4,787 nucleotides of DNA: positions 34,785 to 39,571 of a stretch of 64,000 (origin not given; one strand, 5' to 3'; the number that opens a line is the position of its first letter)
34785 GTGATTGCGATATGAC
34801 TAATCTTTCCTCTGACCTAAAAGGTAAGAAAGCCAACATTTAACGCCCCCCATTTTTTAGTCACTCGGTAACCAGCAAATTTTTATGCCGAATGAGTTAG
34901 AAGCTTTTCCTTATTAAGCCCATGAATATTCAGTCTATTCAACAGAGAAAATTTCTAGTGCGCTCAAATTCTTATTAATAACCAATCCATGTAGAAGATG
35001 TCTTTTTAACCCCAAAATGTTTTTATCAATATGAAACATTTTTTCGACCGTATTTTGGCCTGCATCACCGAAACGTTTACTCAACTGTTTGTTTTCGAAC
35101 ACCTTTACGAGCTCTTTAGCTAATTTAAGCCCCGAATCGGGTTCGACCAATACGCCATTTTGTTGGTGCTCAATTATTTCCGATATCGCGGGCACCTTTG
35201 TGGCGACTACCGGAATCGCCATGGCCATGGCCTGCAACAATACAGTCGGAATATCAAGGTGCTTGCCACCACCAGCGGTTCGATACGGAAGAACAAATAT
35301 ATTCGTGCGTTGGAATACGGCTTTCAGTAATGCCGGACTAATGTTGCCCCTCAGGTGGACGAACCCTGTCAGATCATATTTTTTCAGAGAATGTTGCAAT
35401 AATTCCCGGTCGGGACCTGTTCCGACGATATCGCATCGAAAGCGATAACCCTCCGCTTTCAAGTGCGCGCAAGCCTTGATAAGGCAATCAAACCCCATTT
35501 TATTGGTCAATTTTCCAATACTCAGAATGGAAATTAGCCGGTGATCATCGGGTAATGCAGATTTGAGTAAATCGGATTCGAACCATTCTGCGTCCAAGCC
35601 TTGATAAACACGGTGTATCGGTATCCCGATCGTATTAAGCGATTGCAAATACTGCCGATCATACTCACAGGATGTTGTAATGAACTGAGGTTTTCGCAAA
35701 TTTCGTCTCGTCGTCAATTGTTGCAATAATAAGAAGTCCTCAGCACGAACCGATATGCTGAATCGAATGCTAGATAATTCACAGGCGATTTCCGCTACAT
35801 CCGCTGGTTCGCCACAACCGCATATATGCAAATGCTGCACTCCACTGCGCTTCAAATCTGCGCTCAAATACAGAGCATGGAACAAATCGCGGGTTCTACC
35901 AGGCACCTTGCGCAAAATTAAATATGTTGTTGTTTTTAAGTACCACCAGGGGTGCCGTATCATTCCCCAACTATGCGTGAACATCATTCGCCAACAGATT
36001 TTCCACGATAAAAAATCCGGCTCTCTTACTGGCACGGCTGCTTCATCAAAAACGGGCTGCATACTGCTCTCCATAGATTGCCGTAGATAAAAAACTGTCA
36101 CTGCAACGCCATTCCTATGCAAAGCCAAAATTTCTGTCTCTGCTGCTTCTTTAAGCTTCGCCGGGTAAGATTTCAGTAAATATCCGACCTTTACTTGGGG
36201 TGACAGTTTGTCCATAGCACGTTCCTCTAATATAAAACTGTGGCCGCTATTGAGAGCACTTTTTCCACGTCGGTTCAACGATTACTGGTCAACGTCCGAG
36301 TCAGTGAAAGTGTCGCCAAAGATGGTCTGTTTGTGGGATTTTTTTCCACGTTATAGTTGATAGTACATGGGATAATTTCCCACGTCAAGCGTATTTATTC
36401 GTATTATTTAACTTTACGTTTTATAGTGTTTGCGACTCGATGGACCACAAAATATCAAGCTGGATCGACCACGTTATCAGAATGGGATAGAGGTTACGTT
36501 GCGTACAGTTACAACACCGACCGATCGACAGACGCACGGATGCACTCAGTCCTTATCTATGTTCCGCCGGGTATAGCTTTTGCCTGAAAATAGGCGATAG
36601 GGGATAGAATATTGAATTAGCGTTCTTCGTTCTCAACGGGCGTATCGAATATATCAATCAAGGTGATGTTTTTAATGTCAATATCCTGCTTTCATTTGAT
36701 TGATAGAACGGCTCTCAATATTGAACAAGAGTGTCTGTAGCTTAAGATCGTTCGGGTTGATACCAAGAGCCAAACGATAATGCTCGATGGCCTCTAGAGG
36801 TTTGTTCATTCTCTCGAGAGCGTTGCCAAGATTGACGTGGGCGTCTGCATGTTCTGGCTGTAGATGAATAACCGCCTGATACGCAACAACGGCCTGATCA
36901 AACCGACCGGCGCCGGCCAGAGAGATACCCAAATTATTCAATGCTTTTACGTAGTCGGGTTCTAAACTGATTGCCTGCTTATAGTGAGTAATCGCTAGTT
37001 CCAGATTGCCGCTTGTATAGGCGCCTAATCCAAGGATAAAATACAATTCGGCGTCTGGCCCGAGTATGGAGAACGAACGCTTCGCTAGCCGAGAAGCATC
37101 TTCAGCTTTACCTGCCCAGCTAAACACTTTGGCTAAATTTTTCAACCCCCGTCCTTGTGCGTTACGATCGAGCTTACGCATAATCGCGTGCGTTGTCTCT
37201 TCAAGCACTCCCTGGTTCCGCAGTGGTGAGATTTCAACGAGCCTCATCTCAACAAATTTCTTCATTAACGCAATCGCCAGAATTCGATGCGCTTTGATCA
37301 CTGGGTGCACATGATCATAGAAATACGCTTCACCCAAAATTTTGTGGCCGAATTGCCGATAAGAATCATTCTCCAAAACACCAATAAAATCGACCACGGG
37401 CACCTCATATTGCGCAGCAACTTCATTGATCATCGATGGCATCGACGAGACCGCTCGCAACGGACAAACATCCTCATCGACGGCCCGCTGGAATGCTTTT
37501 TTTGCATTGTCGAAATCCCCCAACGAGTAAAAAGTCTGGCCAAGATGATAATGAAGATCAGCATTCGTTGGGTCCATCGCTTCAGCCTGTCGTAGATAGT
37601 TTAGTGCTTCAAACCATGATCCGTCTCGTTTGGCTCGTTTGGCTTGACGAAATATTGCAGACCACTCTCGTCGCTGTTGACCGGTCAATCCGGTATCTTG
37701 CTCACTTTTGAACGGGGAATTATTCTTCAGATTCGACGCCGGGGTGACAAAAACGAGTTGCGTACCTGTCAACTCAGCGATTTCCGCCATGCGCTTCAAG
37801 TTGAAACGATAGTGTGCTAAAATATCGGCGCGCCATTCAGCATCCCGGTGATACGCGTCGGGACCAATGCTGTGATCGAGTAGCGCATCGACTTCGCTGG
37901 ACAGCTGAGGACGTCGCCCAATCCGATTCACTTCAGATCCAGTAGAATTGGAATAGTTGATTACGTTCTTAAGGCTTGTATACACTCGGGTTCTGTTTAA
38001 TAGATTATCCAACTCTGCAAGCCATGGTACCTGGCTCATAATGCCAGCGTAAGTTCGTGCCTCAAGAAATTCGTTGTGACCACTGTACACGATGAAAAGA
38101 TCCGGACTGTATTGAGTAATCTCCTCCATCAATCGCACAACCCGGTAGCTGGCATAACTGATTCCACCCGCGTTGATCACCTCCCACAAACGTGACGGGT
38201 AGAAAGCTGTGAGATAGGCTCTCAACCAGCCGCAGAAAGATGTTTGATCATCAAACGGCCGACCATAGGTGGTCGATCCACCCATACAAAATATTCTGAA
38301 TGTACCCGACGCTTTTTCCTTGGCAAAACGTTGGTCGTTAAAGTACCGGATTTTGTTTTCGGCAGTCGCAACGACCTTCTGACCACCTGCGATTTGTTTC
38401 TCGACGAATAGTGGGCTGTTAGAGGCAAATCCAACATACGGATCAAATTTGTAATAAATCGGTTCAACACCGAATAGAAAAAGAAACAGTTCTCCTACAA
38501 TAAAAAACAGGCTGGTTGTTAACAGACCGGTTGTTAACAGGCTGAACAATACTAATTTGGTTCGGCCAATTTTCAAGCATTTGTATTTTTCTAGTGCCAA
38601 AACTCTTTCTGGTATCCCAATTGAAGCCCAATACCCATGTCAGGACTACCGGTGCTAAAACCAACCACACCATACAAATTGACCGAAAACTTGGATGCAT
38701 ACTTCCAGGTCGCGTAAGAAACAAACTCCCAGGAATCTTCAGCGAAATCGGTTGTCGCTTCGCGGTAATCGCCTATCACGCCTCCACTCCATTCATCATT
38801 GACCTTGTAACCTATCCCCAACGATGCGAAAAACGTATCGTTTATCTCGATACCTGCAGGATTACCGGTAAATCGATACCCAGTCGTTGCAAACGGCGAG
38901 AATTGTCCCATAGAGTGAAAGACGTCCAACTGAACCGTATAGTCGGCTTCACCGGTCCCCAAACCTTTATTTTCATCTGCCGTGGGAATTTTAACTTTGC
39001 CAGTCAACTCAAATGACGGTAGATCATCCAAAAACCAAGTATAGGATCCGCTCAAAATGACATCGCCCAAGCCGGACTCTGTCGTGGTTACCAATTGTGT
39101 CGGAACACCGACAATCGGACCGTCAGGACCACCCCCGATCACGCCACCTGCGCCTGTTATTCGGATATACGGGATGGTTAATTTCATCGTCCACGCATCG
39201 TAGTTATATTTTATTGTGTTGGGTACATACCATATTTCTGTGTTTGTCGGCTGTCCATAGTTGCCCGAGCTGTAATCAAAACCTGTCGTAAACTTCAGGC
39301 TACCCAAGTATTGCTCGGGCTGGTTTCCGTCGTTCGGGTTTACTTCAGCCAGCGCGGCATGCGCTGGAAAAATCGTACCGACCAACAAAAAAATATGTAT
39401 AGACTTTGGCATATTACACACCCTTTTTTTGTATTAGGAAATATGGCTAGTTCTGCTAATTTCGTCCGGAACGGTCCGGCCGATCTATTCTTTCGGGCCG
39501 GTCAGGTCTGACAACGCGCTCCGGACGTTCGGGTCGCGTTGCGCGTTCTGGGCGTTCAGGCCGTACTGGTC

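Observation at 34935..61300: About 26-kb envelope-glycan cluster lacking every canonical assembly or export hallmark, but rich in kinase-fold proteins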

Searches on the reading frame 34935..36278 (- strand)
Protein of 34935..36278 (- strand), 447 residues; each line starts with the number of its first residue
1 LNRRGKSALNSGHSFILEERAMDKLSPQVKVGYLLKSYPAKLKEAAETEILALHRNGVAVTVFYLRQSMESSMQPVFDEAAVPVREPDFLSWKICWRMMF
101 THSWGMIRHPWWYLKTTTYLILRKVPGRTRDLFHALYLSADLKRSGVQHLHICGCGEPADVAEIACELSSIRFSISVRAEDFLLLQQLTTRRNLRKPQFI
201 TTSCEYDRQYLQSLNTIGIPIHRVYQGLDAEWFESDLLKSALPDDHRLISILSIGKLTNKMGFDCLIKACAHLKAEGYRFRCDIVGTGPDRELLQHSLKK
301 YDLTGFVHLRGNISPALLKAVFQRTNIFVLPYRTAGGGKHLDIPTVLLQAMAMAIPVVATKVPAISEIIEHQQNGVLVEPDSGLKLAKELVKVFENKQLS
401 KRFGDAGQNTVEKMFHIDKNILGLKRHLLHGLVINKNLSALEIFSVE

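Call 5: search_protein_families(library=pfam, max_evalue=0.01, proteins=[window:34935-36278:-])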
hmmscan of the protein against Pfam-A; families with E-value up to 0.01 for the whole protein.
window:34935-36278:- (447 aa): 3 families
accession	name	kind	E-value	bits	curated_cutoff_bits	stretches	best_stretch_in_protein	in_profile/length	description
PF00534.26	Glycos_transf_1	-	6.4e-28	97.9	26.4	1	249-409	16-171/172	Glycosyl transferases group 1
PF13692.12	Glyco_trans_1_4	-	1.2e-26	94.1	27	1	251-396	4-142/142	Glycosyl transferases group 1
PF13524.12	Glyco_trans_1_2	-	0.0024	18.3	25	1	272-418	8-136/144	Glycosyl transferase-like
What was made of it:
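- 34935..36278 (-): GT4c: third GT4 (lineage-specific accessory). Glycos_transf_1 hit (call 5).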

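Call 7: search_protein_families(library=ncbifam, max_evalue=0.001, proteins=[window:34935-36278:-])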
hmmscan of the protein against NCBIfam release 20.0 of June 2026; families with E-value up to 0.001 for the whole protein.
window:34935-36278:- (447 aa): 27 families (the best 25 are shown)
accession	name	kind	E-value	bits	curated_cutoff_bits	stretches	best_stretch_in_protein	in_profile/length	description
NF041876.1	EPS_EpsE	equivalog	2.1e-40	139.2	400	1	31-419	1-384/389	exopolysaccharide biosynthesis GT4 family glycosyltransferase EpsE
TIGR04005.1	wcaL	equivalog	1.5e-25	89.9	537.6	1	114-393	98-367/406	colanic acid biosynthesis glycosyltransferase WcaL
TIGR03088.1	stp2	hypoth_equivalog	1.4e-23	83.6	409.05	1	198-420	139-362/374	TIGR03088 family PEP-CTERM/XrtA system glycosyltransferase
NF047684.1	TeichurnBiosyTuaC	equivalog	6.3e-20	71.4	550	1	239-426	212-384/391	teichuronic acid biosynthesis protein TuaC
TIGR04063.1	stp3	hypoth_equivalog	2.5e-15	56.3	442.05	1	194-420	155-384/397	TIGR04063 family PEP-CTERM/XrtA system glycosyltransferase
TIGR03999.1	thiol_BshA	equivalog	1.9e-14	53.4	273.7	1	284-421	234-363/375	N-acetyl-alpha-D-glucosaminyl L-malate synthase BshA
TIGR02149.1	glgA_Coryne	subfamily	4.9e-13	49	302.4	1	245-417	201-376/391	glycogen synthase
NF038229.1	Glyco4_Geo_Pelo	equivalog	1.6e-10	40.5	400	1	191-424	104-329/338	GPMC system family 4 glycosyltransferase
NF038295.1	EPS_HpsP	equivalog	5.3e-10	38.8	550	1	247-417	206-373/388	hormogonium polysaccharide biosynthesis glycosyltransferase HpsP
TIGR03087.1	stp1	hypoth_equivalog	1e-09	38.1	316.65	1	210-428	187-394/397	TIGR03087 family PEP-CTERM/XrtA system glycosyltransferase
NF053787.1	GlcN_PG_synth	equivalog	1.8e-09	36.9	480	1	346-428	277-356/361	N-acetylglucosaminyl phosphatidylglycerol synthase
NF007640.0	PRK10307.1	subfamily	5.3e-09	35.5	276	1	243-425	226-401/411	WcaI family glycosyltransferase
NF047880.1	glyco_SdgA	exception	5.2e-08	31.9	800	1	194-414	266-474/488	serine-aspartate repeat adhesin O-glycosyltransferase SdgA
NF050063.1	ProtGlycPglJ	equivalog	6.5e-08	32.2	500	1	250-412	196-348/363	N-acetylgalactosamine-N,N'-diacetylbacillosaminyl-diphospho-undecaprenol 4-alpha-N-acetylgalactosaminyltransferase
NF050056.1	ProtGlycPglH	equivalog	9.6e-08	31.5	600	1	250-409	181-332/354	GalNAc-alpha-(1->4)-GalNAc-alpha-(1->3)-diNAcBac-PP-undecaprenol alpha-1,4-N-acetyl-D-galactosaminyltransferase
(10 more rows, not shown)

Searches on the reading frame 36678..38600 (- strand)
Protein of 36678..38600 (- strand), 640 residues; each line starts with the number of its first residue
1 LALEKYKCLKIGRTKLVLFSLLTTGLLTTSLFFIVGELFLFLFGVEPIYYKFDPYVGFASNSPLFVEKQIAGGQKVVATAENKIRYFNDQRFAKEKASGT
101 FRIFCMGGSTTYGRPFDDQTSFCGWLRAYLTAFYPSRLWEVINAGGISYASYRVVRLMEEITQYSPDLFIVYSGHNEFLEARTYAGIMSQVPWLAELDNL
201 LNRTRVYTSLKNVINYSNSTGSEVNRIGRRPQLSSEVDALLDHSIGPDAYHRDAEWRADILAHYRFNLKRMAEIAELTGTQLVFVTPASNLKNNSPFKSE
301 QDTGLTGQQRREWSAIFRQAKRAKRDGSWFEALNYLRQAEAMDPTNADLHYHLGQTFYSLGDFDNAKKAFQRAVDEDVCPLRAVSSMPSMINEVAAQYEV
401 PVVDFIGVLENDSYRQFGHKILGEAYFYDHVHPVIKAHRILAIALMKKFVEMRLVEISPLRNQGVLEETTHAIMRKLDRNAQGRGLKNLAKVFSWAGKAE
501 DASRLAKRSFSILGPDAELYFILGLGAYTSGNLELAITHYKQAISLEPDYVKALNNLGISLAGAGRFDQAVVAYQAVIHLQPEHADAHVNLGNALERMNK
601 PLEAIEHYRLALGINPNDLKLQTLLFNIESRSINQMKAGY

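Call 5: search_protein_families(library=pfam, max_evalue=0.01, proteins=[window:36678-38600:-])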
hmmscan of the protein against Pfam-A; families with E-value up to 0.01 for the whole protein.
window:36678-38600:- (640 aa): 23 families
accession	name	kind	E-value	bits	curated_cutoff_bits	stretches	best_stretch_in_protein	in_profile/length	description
PF00515.34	TPR_1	-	4.5e-31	105.8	27.8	4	585-618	1-34/34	Tetratricopeptide repeat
PF07719.23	TPR_2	-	6.1e-30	101.3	27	4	585-618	1-34/34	Tetratricopeptide repeat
PF13414.12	TPR_11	-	8.6e-29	99.4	26.8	3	529-562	6-39/42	TPR repeat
PF13432.12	TPR_16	-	4.7e-23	81.7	32.7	3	557-618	3-64/65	Tetratricopeptide repeat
PF13181.12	TPR_8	-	8.6e-23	79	25.7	3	347-375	1-29/34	Tetratricopeptide repeat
PF14559.12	TPR_19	-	5.7e-20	71.9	25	3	331-377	9-55/68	Tetratricopeptide repeat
PF13431.12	TPR_17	-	2.8e-16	58.8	24.4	2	539-571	1-33/34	Tetratricopeptide repeat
PF13428.12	TPR_14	-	2.7e-15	55.8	23.5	0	586-625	2-41/44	Tetratricopeptide repeat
PF13424.12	TPR_12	-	2.8e-14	53.5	30.1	2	552-614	4-74/77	Tetratricopeptide repeat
PF13174.12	TPR_6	-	1.7e-11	44.4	26.3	1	351-376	4-29/33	Tetratricopeptide repeat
PF13176.12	TPR_7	-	6.8e-10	38.7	27.9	0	587-618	1-32/36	Tetratricopeptide repeat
PF13371.12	TPR_9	-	3.9e-08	33.6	35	0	529-588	7-66/73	Tetratricopeptide repeat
PF13374.12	TPR_10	-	8.2e-08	32.5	27.5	0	553-579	4-30/42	Tetratricopeptide repeat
PF13472.12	Lipase_GDSL_2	-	2.2e-07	32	32.9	1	105-205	1-97/178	GDSL-like Lipase/Acylhydrolase family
PF00657.28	Lipase_GDSL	-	4.2e-07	30.8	23.6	0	387-444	152-207/208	GDSL-like Lipase/Acylhydrolase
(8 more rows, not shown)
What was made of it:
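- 36678..38600 (-): N-terminally anchored SGNH-like and TPR protein (accessory). Strong TPR hits; GDSL hits near or below cut-off (call 5).
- Checked: The SGNH call for 36678-38600 rests on sub-threshold GDSL hits plus strong TPR hits (call 5).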

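Call 7: search_protein_families(library=ncbifam, max_evalue=0.001, proteins=[window:36678-38600:-])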
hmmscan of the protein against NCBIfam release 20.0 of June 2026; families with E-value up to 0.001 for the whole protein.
window:36678-38600:- (640 aa): 23 families
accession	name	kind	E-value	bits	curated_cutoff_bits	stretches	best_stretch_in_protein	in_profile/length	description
NF040959.1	MamA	equivalog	2e-26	92.7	200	2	487-627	41-182/204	magnetosome protein MamA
TIGR02917.1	PEP_TPR_lipo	equivalog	2.4e-19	68.8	312.2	3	561-630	611-680/899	XrtA/PEP-CTERM system TPR-repeat protein PrsT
NF033762.1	social_mot_Tgl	equivalog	8.6e-14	51.5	225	1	517-612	31-127/252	social motility TPR repeat lipoprotein Tgl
TIGR02521.1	type_IV_pilW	equivalog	1.1e-13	51.4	154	1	475-574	23-122/234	type IV pilus biogenesis/stability protein PilW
TIGR02552.1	LcrH_SycD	equivalog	3e-12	46.4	104.8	1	540-618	7-85/136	SycD/LcrH family type III secretion system chaperone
NF008391.2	PRK11189.1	equivalog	1.7e-11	44.2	250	1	517-607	65-155/297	lipoprotein NlpI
NF033758.1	gliding_GltE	equivalog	6e-11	42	225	1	553-621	292-361/411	adventurous gliding motility TPR repeat lipoprotein GltE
NF002725.1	PRK02603.1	equivalog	3.6e-10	40.1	143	1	517-595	35-116/173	photosystem I assembly protein Ycf3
NF033920.0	C39_PA2778_fam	equivalog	1.4e-09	37.7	150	1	519-581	192-254/255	PA2778 family cysteine peptidase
NF047371.1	FlcA_CTERM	equivalog_domain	2.2e-09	36.3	300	1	331-374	331-374/646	periplasmic flagellar collar protein FlcA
TIGR00990.1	3a0801s09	subfamily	4.6e-09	35.5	757.25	1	330-377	382-429/615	mitochondrial import receptor subunit TOM70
TIGR02795.1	tol_pal_ybgF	equivalog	2.9e-08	34.3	90.1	0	344-376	36-68/119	tol-pal system protein YbgF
TIGR03939.1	PGA_TPR_OMP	equivalog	3.8e-08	32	366.65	1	464-622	33-191/800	poly-beta-1,6 N-acetyl-D-glucosamine export porin PgaA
NF008757.0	PRK11788.1-5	equivalog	6.1e-08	32.2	363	1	316-502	150-334/388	lipopolysaccharide assembly protein LapB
NF047507.1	TPR_BatC_Lepto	exception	8.3e-08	32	175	0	524-619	31-130/214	TPR repeat-containing protein BatC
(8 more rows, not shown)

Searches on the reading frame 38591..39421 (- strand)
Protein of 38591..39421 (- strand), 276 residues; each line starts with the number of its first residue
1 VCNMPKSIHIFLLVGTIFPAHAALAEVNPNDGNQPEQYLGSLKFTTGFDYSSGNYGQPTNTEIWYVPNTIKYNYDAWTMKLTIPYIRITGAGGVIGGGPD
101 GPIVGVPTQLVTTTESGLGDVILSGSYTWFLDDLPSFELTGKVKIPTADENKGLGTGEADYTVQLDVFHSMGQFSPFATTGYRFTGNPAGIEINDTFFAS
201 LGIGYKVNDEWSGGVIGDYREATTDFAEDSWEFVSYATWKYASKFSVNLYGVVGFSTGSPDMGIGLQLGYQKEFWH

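Call 5: search_protein_families(library=pfam, max_evalue=0.01, proteins=[window:38591-39421:-])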
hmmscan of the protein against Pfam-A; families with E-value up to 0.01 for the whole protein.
window:38591-39421:- (276 aa): 0 families

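Call 7: search_protein_families(library=ncbifam, max_evalue=0.001, proteins=[window:38591-39421:-])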
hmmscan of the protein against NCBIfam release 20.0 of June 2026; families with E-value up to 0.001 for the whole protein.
window:38591-39421:- (276 aa): 0 families

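Call 58: search_protein_families(library=pfam, max_evalue=5, proteins=[window:38591-39421:-])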
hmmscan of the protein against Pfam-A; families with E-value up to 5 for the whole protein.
window:38591-39421:- (276 aa): 1 family
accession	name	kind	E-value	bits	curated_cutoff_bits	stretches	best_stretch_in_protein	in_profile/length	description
PF11557.14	Omp_AT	-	0.032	13.7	22.5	1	37-78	212-253/327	Solitary outer membrane autotransporter beta-barrel domain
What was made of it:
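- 38591..39421 (-): Putative small outer-membrane protein, family unverified. No significant profile hit (calls 5, 58).
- Checked: The 'MetA-pathway-like' barrel (38591-39421) has no significant family hit (calls 5, 58).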
